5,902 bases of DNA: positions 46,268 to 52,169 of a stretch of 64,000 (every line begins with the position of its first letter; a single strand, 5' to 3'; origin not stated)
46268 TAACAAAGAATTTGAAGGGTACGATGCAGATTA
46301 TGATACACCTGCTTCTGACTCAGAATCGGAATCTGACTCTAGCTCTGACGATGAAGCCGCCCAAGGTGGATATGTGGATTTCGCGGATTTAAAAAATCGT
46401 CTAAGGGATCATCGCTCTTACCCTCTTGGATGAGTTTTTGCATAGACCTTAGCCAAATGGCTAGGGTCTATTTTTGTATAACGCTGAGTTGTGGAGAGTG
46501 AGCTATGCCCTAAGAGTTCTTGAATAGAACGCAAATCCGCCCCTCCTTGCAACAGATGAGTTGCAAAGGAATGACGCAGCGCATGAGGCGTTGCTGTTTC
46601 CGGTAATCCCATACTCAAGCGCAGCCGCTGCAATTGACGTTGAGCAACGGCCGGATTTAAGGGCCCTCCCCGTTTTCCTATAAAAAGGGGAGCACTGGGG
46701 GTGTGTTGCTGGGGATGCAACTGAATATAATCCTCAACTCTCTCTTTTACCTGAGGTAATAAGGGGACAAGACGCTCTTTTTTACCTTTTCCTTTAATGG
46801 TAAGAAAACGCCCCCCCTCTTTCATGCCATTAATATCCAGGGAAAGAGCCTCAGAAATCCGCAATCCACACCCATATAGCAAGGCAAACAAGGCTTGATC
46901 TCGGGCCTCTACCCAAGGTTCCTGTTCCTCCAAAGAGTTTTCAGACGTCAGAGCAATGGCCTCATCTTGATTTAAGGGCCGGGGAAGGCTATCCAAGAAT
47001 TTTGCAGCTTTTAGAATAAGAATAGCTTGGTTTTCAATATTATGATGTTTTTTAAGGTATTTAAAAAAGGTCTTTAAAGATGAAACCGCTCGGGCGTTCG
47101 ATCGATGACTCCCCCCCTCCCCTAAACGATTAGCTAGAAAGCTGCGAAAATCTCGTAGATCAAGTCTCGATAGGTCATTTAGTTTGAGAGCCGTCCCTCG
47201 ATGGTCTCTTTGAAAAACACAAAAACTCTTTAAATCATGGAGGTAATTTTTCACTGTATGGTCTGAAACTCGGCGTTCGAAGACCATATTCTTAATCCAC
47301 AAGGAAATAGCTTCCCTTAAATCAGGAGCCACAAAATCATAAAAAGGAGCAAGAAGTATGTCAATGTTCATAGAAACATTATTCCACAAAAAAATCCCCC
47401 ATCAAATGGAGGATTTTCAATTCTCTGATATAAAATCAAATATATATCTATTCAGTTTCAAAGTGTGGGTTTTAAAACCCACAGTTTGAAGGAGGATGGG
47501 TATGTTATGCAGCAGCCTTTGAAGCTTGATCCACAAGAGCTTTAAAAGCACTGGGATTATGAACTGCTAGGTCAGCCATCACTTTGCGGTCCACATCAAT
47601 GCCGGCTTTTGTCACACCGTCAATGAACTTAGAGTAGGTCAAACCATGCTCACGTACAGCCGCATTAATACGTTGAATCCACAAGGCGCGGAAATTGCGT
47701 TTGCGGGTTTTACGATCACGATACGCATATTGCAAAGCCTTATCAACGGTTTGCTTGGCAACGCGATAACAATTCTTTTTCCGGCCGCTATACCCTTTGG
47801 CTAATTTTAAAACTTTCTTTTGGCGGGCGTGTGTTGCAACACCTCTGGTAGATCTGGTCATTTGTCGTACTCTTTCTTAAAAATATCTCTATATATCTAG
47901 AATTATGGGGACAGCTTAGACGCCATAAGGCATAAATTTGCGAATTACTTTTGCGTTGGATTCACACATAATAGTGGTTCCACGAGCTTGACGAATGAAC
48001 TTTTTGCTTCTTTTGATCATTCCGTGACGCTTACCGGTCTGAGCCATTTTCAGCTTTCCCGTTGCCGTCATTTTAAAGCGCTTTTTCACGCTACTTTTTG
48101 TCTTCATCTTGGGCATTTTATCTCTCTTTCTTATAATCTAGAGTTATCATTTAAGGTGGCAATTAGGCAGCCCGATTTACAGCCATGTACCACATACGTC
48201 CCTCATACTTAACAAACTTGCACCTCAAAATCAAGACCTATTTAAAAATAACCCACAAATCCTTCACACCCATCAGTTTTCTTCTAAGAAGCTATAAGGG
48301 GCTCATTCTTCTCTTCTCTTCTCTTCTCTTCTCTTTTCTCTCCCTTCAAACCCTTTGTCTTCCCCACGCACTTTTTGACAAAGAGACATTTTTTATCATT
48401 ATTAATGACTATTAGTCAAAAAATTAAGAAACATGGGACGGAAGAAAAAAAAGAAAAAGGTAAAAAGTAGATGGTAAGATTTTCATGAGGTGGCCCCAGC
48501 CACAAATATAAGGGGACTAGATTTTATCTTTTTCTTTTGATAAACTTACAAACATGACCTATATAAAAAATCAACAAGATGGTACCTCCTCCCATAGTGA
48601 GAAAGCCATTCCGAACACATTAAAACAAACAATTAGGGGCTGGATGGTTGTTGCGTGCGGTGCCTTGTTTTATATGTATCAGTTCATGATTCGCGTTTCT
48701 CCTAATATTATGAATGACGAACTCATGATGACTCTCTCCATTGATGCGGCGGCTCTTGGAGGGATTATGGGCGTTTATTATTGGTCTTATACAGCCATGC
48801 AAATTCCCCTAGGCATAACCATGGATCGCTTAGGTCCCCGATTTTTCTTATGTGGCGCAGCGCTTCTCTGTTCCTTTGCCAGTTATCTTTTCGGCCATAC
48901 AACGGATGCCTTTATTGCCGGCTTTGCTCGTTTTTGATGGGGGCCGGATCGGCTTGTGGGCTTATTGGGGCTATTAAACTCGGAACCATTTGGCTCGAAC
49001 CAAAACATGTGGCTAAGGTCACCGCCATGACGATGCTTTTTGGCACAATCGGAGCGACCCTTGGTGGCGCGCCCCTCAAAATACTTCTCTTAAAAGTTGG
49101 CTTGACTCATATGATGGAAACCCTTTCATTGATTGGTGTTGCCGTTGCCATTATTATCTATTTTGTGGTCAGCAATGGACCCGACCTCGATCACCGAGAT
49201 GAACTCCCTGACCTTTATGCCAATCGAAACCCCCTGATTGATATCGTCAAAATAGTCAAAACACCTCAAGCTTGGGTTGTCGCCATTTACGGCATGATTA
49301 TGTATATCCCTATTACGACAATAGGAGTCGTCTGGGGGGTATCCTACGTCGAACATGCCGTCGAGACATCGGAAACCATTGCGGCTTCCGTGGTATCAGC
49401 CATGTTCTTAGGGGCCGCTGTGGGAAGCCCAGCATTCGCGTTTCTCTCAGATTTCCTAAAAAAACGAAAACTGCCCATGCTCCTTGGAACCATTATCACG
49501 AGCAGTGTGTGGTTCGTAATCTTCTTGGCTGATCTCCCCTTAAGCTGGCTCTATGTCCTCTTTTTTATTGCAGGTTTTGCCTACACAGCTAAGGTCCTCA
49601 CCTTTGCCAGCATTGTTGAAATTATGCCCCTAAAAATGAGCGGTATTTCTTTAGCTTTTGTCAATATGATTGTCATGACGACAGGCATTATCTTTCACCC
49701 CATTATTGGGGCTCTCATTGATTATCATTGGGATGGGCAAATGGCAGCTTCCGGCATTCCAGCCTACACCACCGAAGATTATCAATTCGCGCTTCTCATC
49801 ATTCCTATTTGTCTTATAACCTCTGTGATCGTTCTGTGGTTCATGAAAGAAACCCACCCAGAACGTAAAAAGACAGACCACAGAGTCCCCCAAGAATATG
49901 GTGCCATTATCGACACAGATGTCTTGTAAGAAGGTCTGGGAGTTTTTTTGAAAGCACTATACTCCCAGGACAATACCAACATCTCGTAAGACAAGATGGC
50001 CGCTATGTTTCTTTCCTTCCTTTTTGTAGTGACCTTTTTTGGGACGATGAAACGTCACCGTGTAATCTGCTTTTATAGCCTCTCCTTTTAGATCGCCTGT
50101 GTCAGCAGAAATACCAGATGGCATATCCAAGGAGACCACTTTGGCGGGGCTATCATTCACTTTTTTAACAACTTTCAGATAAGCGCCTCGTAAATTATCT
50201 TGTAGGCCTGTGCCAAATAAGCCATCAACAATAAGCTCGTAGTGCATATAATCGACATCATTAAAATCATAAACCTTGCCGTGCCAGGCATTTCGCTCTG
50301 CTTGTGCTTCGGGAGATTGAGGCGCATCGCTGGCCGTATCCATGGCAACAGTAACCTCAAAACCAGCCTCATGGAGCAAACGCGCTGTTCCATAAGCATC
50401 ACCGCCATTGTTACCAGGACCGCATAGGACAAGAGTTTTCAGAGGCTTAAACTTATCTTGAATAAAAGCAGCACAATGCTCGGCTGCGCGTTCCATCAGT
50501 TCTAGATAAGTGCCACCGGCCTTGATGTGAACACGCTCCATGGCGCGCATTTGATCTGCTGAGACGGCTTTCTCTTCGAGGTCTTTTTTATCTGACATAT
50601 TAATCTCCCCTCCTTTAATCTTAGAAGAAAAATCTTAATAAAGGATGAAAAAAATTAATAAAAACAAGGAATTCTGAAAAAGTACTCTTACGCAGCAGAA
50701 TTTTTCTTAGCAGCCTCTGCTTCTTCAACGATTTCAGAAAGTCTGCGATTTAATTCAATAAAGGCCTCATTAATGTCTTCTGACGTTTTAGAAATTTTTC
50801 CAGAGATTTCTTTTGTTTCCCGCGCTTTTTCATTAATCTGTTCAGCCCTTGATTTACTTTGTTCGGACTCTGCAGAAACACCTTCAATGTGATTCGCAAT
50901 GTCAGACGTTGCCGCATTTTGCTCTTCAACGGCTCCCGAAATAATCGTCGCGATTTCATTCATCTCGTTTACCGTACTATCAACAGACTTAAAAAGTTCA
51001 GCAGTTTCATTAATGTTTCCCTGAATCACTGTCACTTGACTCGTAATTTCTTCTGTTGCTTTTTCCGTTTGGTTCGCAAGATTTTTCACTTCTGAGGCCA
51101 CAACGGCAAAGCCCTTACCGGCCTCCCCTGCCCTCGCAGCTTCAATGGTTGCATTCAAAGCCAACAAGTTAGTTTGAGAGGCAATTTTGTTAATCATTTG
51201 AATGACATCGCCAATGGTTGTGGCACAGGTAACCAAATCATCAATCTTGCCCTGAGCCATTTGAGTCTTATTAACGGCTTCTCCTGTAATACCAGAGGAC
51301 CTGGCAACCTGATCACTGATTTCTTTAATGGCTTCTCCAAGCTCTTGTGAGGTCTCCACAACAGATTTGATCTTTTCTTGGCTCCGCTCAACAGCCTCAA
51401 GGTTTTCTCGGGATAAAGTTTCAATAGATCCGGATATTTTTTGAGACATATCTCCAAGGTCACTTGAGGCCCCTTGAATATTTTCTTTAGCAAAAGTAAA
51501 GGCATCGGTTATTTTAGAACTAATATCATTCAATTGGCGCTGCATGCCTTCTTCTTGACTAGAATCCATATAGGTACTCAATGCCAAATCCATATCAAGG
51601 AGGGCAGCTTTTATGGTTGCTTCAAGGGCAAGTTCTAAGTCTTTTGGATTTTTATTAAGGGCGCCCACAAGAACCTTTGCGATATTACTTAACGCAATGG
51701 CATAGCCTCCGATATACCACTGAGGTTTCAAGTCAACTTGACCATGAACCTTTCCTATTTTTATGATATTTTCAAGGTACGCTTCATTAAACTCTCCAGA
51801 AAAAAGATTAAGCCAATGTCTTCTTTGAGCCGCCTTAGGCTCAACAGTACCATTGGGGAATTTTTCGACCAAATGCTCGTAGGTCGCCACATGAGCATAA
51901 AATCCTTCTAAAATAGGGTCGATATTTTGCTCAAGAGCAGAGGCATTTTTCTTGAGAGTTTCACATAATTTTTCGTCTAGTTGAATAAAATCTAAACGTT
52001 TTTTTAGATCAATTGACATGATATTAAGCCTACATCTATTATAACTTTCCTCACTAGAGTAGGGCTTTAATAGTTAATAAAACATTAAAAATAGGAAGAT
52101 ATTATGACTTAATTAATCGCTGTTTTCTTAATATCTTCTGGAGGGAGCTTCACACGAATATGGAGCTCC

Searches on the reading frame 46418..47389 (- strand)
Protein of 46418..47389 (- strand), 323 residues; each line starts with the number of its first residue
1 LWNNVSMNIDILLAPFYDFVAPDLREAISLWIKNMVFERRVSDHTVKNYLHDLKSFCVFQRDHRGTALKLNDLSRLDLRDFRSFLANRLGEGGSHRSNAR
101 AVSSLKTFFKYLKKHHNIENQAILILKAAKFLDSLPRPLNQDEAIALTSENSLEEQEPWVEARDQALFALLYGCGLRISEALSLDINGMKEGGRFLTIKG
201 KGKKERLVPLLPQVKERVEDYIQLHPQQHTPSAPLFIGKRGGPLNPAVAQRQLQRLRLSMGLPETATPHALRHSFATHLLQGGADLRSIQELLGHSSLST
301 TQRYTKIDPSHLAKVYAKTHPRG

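Call 65: search_protein_families(library=pfam, proteins=[window:46418-47389:-], max_evalue=0.001)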
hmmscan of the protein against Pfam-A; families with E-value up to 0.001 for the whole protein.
window:46418-47389:- (323 aa): 4 families
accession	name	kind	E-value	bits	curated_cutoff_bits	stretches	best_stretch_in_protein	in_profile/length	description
PF00589.27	Phage_integrase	-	1e-39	136.5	27.1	1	161-309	21-170/172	Phage integrase family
PF02899.23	Phage_int_SAM_1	-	3.3e-13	50.1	22.3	1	30-114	3-81/83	Phage integrase, N-terminal SAM-like domain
PF13495.12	Phage_int_SAM_4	-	0.00023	22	27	1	39-114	12-80/85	Phage integrase, N-terminal SAM-like domain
PF13102.12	Phage_int_SAM_5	-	0.00056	20.7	22.3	0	39-120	15-90/98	Phage integrase SAM-like domain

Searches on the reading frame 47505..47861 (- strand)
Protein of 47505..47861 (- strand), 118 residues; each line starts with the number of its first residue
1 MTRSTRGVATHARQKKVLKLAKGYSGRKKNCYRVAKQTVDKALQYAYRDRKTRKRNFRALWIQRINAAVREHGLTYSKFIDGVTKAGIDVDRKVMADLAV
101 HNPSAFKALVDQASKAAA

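Call 65: search_protein_families(library=pfam, proteins=[window:47505-47861:-], max_evalue=0.001)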
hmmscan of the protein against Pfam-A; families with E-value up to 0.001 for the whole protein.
window:47505-47861:- (118 aa): 1 family
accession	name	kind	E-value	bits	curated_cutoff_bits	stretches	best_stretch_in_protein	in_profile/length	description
PF00453.23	Ribosomal_L20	-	2.5e-48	163.1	30.8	1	3-109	1-107/107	Ribosomal protein L20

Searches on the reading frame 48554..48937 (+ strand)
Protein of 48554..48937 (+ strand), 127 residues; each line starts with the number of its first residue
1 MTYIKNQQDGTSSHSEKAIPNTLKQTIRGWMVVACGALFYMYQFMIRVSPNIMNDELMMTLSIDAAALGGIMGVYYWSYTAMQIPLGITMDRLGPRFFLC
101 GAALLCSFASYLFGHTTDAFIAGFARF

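Call 65: search_protein_families(library=pfam, proteins=[window:48554-48937:+], max_evalue=0.001)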
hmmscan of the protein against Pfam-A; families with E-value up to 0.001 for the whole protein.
window:48554-48937:+ (127 aa): 1 family
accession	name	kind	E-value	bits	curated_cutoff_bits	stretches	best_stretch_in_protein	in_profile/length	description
PF07690.21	MFS_1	-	2.2e-07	30.6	33.4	1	36-123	5-91/347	Major Facilitator Superfamily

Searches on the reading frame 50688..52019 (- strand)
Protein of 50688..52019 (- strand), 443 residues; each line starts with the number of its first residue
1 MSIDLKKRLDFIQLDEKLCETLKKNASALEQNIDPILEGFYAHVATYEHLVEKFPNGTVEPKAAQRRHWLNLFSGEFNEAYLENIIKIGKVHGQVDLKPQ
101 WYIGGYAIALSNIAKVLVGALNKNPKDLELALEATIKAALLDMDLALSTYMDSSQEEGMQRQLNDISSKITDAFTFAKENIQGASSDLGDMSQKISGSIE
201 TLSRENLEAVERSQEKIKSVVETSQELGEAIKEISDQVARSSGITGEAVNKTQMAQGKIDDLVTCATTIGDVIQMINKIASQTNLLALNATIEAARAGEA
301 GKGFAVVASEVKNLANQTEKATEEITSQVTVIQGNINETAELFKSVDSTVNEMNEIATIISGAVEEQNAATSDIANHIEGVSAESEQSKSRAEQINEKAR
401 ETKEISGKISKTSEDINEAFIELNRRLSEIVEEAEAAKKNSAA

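Call 7: search_protein_families(library=pfam, proteins=[window:50688-52019:-], max_evalue=0.01)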
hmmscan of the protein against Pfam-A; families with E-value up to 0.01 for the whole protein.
window:50688-52019:- (443 aa): 5 families
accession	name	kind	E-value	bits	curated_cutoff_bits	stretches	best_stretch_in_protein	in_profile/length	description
PF11563.14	Protoglobin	-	3.8e-35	121.7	25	1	4-155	4-157/158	Protoglobin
PF00015.26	MCPsignal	-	1.1e-32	113.7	34.6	1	253-405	19-171/172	Methyl-accepting chemotaxis protein (MCP) signalling domain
PF07889.17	DUF1664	-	5.7e-05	23.6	34.6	0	169-260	27-118/124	Protein of unknown function (DUF1664)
PF06103.16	DUF948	-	0.0011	19.6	37.2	0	169-235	23-88/89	Bacterial protein of unknown function (DUF948)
PF06419.17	COG6_N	-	0.0023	18.5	27.4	0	312-396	14-95/114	Conserved oligomeric complex COG6, N-terminal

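Call 55: search_protein_families(library=ncbifam, proteins=[window:50688-52019:-], max_evalue=0.001)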
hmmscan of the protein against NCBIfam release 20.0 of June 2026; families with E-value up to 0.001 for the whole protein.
window:50688-52019:- (443 aa): 11 families
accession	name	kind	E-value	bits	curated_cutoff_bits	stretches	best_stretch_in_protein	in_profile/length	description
NF041847.1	transduc_aer2_vibrio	equivalog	1.2e-23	83.3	1200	1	171-385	504-714/804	aerotaxis transducer Aer2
NF058645.1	MCPCtpMPsAe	equivalog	2.2e-22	79.5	900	1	192-338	315-457/558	methyl-accepting chemotaxis protein CtpM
NF007309.0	PRK09793.1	equivalog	4.8e-21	75.3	903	1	210-408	288-500/533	methyl-accepting chemotaxis protein IV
NF050802.1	AspChtxCcaA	equivalog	6.5e-21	74.4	1300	1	217-383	513-689/700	aspartate chemotaxis receptor CcaA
NF011615.0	PRK15041.1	equivalog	8.1e-18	64.4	947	1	206-381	301-473/554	methyl-accepting chemotaxis protein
NF047851.1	MCPCitTducer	equivalog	7.3e-17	61.6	900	1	260-421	351-512/553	methyl-accepting chemotaxis citrate transducer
NF011622.0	PRK15048.1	equivalog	9.1e-17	61.4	900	1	158-382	256-472/553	methyl-accepting chemotaxis protein II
TIGR00996.1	Mtu_fam_mce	paralog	2.3e-06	27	140.5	0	264-384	127-242/291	MCE family protein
TIGR02168.1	SMC_prok_B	equivalog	3.6e-06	25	567.35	1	205-439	236-477/1181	chromosome segregation protein SMC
NF003034.1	PRK03918.1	equivalog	5.2e-06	24.7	700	1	255-436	133-318/878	DNA double-strand break repair ATPase Rad50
NF047515.1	SpiroCoCo_C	equivalog_domain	0.00055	19.2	125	0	179-264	114-201/313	SpiroCoCo family coiled-coil protein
